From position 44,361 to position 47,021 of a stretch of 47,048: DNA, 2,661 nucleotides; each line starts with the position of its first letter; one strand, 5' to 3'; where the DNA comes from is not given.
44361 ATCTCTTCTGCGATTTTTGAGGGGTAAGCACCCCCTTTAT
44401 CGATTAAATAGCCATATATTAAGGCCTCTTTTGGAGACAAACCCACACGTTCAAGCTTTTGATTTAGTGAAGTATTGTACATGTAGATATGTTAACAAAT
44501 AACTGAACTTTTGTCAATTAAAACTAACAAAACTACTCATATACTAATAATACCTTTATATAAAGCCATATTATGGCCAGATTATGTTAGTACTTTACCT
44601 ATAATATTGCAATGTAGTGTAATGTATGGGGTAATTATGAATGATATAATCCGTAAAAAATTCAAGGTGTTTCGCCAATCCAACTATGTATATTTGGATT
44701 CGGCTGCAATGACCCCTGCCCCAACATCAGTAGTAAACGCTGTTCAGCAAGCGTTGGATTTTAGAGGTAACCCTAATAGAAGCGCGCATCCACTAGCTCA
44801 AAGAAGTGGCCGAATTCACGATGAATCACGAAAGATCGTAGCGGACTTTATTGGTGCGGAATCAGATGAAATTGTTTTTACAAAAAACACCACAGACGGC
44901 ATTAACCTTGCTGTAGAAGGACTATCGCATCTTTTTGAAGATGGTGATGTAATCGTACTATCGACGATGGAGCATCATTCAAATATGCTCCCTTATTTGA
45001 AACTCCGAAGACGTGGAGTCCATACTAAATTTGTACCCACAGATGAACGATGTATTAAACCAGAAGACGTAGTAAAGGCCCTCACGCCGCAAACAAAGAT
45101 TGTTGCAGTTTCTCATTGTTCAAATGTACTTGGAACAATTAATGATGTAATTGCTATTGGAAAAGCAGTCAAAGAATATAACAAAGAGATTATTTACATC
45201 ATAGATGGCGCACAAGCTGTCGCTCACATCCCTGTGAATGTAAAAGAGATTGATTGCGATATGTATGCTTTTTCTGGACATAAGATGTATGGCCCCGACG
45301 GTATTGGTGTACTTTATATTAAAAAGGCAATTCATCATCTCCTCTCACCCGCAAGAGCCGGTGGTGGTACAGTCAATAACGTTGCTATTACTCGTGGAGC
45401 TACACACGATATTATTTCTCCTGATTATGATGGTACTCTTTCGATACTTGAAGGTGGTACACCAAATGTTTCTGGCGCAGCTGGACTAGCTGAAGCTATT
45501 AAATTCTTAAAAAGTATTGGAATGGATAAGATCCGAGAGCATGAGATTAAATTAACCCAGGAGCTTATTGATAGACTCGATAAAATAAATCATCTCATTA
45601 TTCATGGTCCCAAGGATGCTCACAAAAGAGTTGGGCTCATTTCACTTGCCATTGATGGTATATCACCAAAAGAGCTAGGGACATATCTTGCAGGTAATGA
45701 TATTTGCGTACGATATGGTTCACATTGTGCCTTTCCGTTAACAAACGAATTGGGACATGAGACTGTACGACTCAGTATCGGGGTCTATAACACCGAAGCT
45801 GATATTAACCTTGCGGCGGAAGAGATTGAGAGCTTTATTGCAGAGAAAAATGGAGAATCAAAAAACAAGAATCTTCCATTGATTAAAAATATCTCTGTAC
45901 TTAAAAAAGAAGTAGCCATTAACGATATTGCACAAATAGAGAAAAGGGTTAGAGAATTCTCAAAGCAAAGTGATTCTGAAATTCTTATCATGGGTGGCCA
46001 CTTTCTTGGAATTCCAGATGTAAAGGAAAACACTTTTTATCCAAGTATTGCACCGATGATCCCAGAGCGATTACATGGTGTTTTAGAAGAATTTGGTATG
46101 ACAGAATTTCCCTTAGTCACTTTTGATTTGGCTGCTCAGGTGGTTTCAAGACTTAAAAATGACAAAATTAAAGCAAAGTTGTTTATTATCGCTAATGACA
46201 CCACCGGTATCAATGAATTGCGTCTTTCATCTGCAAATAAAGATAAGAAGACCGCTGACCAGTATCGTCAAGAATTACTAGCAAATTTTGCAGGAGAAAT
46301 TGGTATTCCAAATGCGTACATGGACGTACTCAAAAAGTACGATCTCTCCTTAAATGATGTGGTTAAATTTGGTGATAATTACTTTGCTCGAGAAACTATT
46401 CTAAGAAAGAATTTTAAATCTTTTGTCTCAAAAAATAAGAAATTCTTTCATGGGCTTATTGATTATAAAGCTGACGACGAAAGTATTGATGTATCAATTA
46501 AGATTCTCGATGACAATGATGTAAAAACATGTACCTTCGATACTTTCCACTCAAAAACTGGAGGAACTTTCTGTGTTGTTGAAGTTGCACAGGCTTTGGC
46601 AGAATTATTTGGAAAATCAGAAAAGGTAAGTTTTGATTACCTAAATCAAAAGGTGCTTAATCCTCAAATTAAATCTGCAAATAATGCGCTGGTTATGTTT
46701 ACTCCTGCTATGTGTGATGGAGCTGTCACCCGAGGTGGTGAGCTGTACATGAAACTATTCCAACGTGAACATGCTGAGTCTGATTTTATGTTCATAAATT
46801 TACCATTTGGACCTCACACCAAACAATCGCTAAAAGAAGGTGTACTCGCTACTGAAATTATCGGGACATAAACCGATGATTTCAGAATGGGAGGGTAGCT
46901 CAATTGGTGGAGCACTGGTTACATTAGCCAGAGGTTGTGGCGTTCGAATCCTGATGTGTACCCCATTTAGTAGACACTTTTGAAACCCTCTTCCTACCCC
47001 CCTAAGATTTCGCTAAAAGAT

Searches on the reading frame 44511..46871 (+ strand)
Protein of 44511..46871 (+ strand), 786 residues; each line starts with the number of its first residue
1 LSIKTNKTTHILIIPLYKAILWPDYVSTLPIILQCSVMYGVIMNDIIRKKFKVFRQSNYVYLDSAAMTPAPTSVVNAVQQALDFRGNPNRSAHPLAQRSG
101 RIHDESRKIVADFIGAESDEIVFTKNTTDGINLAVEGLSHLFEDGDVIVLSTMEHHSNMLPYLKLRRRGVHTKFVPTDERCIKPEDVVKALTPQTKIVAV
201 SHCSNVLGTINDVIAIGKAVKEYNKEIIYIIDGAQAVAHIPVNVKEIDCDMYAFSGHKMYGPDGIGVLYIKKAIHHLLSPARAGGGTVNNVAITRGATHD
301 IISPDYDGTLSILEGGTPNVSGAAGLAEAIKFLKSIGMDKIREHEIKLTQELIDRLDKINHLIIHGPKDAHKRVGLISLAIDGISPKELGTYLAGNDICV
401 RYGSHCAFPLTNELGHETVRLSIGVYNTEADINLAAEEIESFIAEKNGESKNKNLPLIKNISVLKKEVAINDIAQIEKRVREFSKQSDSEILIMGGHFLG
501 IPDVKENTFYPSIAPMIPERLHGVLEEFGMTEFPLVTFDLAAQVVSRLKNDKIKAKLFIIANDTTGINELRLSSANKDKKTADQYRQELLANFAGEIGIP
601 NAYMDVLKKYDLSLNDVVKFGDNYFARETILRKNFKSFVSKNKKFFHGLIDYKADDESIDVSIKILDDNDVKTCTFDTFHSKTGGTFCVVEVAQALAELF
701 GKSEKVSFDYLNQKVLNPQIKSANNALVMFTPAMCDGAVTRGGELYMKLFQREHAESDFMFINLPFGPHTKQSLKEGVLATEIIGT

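Call 53: search_protein_families(library=pfam, proteins=[window:44511-46871:+], max_evalue=0.001)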
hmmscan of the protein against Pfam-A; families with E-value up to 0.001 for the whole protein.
window:44511-46871:+ (786 aa): 4 families
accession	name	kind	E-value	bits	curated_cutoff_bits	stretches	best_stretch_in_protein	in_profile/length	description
PF00266.25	Aminotran_5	-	4e-109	365.4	21.5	1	60-433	1-369/371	Aminotransferase class-V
PF01053.26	Cys_Met_Meta_PP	-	6.9e-06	25.3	27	1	137-237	83-178/381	Cys/Met metabolism PLP-dependent enzyme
PF00155.27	Aminotran_1_2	-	3.4e-05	23.6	19.7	1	71-223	19-178/361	Aminotransferase class I and II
PF01041.23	DegT_DnrJ_EryC1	-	0.00033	20.4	19.8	1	108-237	31-150/360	DegT/DnrJ/EryC1/StrS aminotransferase family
